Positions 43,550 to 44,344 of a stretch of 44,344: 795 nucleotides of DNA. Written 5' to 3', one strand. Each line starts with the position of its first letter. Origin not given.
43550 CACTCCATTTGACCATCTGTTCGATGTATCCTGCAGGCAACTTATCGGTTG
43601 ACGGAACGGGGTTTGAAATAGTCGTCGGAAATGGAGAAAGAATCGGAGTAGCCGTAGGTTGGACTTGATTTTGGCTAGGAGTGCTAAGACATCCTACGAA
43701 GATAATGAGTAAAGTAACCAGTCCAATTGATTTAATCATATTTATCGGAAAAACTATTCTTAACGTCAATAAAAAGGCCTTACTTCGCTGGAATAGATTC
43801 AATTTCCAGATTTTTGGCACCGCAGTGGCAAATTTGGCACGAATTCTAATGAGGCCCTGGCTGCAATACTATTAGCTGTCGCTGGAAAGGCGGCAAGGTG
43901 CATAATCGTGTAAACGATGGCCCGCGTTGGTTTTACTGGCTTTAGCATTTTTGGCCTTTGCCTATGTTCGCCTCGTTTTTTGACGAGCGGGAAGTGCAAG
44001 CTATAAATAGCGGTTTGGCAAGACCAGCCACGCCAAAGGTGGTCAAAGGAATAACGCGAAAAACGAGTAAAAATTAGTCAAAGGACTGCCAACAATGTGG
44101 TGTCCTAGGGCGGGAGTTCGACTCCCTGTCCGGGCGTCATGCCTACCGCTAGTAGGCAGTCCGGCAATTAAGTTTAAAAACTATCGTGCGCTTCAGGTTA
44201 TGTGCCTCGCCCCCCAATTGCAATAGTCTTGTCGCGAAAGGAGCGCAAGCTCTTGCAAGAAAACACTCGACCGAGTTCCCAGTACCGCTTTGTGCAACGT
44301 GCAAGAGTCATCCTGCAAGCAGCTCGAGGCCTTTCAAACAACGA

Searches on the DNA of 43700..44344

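Call 28: search_rna_families(source=window, start=43700, end=44344, threshold=evalue, max_evalue=10, show_alignments=3)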
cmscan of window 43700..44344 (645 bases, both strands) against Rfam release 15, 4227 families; matches with E-value up to 10: 3.
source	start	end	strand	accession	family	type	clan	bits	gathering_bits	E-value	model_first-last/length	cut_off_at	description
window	43775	43813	-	RF02751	ES036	Gene; sRNA;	-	19.3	37.6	0.46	1-43/43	no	ES036 (CssrF) sRNA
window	43909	44016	-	RF01932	bxd_4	Gene; lncRNA;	-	17.4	40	1.3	1-106/106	no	Bithoraxoid conserved region 4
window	44108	44211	+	RF03083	cow-rumen-3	Gene; sRNA;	-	12.5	86.7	3.3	1-141/141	no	cow-rumen-3 RNA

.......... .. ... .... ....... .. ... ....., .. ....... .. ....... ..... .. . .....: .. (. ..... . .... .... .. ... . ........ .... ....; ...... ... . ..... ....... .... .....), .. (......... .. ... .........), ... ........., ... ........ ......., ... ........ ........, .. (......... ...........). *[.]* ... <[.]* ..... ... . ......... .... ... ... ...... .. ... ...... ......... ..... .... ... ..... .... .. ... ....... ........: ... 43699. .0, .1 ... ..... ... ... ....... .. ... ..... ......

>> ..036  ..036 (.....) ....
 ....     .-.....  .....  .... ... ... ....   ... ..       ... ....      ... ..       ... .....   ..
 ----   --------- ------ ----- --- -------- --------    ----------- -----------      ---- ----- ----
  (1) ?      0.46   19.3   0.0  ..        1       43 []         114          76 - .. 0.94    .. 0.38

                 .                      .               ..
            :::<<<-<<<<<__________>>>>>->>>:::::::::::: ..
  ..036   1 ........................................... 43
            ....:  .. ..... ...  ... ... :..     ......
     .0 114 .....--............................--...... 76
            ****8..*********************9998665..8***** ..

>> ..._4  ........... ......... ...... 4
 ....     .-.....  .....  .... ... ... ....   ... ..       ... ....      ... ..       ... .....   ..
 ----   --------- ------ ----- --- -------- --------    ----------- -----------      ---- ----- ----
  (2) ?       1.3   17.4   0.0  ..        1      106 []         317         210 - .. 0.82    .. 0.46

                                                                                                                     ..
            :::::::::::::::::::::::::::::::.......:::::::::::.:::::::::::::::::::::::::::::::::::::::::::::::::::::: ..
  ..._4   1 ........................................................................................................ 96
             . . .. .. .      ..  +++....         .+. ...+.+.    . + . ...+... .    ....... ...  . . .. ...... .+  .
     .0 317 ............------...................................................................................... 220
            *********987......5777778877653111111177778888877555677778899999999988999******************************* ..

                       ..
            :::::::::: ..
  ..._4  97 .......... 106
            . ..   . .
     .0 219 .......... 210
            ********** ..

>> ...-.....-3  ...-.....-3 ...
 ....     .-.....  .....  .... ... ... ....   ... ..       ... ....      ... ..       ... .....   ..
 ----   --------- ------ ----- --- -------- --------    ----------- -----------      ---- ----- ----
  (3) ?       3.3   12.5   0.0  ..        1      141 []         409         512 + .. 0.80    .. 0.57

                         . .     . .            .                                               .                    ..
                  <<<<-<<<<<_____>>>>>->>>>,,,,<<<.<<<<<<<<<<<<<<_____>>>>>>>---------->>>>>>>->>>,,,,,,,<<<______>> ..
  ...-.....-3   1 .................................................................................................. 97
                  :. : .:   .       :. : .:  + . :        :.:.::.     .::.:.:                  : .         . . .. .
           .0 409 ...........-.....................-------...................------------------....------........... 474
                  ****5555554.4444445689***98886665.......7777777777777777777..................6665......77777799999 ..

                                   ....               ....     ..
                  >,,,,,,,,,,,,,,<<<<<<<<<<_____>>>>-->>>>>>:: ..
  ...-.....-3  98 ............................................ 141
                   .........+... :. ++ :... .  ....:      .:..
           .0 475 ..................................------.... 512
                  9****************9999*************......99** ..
